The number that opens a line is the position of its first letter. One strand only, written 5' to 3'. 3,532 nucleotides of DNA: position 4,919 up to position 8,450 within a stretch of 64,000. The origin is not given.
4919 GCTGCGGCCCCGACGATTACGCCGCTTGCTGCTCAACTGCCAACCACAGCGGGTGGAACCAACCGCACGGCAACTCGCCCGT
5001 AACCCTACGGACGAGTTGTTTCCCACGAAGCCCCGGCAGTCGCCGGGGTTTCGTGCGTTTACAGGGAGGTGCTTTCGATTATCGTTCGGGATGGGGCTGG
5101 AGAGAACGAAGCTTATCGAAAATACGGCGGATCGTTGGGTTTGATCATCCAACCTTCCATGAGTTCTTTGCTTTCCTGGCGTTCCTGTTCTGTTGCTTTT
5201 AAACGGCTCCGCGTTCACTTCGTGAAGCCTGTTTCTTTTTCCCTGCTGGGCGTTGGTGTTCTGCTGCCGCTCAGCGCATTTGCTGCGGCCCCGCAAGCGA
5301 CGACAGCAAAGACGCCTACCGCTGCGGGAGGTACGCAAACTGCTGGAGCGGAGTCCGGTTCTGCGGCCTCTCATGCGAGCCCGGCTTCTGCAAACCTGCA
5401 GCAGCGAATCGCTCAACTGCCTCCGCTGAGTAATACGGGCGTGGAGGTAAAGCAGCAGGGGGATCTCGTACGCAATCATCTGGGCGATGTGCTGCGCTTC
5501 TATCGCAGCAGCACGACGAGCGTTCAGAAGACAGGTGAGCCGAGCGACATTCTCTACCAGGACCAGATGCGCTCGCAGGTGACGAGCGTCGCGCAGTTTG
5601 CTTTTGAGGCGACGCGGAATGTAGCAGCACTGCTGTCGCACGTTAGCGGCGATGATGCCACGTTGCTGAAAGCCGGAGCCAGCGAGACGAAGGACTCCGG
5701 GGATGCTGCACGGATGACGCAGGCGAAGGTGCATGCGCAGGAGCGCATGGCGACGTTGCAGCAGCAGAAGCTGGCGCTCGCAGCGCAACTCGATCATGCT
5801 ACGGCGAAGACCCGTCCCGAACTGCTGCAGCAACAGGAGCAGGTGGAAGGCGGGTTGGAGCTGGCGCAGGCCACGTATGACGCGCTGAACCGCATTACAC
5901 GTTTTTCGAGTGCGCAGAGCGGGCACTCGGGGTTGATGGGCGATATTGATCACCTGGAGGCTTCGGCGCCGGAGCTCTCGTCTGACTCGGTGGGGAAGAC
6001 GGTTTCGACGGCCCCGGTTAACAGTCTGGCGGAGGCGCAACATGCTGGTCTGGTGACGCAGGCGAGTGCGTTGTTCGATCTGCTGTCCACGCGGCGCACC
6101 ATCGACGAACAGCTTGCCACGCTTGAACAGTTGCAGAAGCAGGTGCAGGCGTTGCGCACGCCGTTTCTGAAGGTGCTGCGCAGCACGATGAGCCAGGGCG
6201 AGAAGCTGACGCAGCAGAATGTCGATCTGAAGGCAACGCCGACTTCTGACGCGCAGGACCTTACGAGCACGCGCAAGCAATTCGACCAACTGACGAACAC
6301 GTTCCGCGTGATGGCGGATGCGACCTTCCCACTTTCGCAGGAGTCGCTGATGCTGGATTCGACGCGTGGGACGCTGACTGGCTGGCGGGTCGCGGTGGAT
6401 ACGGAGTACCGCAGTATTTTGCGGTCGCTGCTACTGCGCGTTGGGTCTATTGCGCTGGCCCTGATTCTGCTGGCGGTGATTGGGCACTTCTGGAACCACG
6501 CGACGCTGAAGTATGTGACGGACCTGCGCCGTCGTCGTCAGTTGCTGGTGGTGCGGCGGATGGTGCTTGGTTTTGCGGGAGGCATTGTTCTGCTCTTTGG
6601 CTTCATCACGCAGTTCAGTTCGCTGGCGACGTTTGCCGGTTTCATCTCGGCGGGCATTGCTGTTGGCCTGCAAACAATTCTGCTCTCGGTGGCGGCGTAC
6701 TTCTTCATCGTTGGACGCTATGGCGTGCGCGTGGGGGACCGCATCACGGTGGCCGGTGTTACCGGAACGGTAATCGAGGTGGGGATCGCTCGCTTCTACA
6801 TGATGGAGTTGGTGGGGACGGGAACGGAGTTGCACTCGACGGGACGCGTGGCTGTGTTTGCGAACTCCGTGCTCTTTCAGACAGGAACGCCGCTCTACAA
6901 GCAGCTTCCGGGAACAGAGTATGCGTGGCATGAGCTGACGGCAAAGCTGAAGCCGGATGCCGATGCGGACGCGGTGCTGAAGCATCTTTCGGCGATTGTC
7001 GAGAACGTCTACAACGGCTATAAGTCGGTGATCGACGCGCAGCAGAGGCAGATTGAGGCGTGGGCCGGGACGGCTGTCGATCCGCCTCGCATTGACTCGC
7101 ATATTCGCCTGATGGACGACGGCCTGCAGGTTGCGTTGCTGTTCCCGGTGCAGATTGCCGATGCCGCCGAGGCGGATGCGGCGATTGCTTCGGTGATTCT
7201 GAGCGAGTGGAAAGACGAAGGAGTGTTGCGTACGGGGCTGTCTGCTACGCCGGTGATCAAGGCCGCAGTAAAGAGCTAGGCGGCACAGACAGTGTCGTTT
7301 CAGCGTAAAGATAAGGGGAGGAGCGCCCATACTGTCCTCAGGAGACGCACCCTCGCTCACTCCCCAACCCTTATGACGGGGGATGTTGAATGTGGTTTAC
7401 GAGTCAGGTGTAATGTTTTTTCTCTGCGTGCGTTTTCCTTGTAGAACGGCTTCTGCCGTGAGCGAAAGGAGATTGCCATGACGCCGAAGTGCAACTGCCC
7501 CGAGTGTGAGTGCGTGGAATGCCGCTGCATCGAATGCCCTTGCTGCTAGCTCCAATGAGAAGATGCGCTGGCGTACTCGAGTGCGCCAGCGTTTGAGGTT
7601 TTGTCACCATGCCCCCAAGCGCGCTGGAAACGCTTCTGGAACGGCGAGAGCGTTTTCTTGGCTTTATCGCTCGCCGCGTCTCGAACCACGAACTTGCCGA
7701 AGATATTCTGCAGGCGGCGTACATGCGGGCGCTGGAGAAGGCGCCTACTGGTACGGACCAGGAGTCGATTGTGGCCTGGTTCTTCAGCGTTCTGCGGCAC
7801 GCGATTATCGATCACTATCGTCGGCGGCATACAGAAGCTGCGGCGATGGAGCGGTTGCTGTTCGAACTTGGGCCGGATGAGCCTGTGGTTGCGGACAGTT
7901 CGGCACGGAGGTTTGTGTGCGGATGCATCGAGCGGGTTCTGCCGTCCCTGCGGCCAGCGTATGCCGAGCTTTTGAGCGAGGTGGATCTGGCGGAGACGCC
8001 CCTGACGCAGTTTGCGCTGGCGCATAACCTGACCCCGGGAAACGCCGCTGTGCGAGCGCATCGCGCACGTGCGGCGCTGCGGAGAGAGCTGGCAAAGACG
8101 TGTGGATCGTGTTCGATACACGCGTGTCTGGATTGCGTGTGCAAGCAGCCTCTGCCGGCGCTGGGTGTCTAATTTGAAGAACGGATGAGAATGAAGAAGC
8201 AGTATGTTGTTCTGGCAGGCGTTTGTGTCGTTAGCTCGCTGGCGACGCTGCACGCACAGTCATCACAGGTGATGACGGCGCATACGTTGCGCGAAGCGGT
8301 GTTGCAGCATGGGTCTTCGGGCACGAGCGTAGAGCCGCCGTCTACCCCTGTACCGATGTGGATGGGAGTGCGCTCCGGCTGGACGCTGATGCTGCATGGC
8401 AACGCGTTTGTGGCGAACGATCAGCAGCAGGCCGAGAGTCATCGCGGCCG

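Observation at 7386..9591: System-level hypothesis: a four-part metal/thiol-stress module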

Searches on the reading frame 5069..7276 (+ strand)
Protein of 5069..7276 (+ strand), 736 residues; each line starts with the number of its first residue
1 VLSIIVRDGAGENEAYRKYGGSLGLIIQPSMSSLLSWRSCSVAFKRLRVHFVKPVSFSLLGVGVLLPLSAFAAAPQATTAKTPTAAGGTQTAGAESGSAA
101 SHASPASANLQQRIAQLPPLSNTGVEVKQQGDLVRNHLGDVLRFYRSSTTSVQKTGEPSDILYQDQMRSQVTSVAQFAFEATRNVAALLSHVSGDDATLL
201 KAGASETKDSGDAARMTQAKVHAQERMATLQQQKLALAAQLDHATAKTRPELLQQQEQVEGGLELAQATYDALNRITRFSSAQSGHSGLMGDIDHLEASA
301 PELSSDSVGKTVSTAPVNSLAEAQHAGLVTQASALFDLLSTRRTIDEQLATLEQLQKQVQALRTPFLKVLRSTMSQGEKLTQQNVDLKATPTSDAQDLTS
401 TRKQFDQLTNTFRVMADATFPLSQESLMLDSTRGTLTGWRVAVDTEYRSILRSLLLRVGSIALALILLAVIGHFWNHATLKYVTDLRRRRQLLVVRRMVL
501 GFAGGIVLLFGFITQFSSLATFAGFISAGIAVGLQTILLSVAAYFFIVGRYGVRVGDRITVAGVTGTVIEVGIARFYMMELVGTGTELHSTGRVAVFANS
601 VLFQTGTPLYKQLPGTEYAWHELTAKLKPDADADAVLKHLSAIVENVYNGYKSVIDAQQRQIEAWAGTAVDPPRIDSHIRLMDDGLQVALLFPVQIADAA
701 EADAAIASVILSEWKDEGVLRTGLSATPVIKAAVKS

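Call 6: search_protein_families(library=pfam, proteins=[window:5069-7276:+], max_evalue=0.1)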
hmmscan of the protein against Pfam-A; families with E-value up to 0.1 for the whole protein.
window:5069-7276:+ (736 aa): 2 families
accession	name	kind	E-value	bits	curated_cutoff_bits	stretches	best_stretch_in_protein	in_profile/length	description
PF00924.24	MS_channel_2nd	-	0.0012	19.3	20.2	1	537-573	2-38/68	Mechanosensitive ion channel, beta-domain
PF10545.15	MADF_DNA_bdg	-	0.0043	17.8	22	0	598-655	7-64/84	Alcohol dehydrogenase transcription factor Myb/SANT-like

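Call 7: search_protein_families(library=ncbifam, proteins=[window:5069-7276:+], max_evalue=0.1)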
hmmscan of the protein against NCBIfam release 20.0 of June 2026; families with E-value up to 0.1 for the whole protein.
window:5069-7276:+ (736 aa): 2 families
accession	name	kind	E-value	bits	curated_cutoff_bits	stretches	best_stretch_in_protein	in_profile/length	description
NF047601.1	MscSThanab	equivalog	0.00024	20.6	500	1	497-574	73-150/280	small-conductance mechanosensitive channel MscS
NF007662.0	PRK10334.1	subfamily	0.025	13.8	321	1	514-578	91-155/286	small-conductance mechanosensitive channel MscS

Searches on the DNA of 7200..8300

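Call 70: search_rna_families(source=window, start=7200, end=8300, threshold=evalue, max_evalue=1)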
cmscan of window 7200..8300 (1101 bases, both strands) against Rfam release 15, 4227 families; matches with E-value up to 1: 0.
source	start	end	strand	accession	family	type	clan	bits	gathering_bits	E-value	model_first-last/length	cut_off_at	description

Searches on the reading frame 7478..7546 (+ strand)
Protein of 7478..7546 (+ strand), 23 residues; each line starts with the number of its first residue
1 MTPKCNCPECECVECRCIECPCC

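Call 6: search_protein_families(library=pfam, proteins=[window:7478-7546:+], max_evalue=0.1)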
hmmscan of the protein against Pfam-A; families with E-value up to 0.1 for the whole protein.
window:7478-7546:+ (23 aa): 0 families

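Call 7: search_protein_families(library=ncbifam, proteins=[window:7478-7546:+], max_evalue=0.1)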
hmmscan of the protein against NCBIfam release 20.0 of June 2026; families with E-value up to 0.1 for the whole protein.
window:7478-7546:+ (23 aa): 0 families

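Call 28: list_cluster_members(proteins=[window:7478-7546:+, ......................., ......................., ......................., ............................, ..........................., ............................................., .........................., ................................, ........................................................])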
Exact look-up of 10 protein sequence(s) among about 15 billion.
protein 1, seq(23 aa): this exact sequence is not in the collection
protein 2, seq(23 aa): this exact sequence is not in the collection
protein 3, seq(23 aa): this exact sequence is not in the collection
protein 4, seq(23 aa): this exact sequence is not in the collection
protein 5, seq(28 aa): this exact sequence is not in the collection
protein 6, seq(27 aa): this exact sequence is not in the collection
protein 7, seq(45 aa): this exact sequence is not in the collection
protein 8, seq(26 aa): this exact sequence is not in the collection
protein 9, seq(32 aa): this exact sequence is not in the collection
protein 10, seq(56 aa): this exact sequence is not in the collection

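Call 47: search_protein_families(library=pfam, proteins=[window:7478-7546:+], max_evalue=10)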
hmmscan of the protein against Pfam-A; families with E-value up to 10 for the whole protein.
seq(23 aa): 0 families

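Call 48: search_protein_families(library=ncbifam, proteins=[window:7478-7546:+], max_evalue=10)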
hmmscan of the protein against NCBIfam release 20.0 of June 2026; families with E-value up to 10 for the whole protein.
seq(23 aa): 0 families
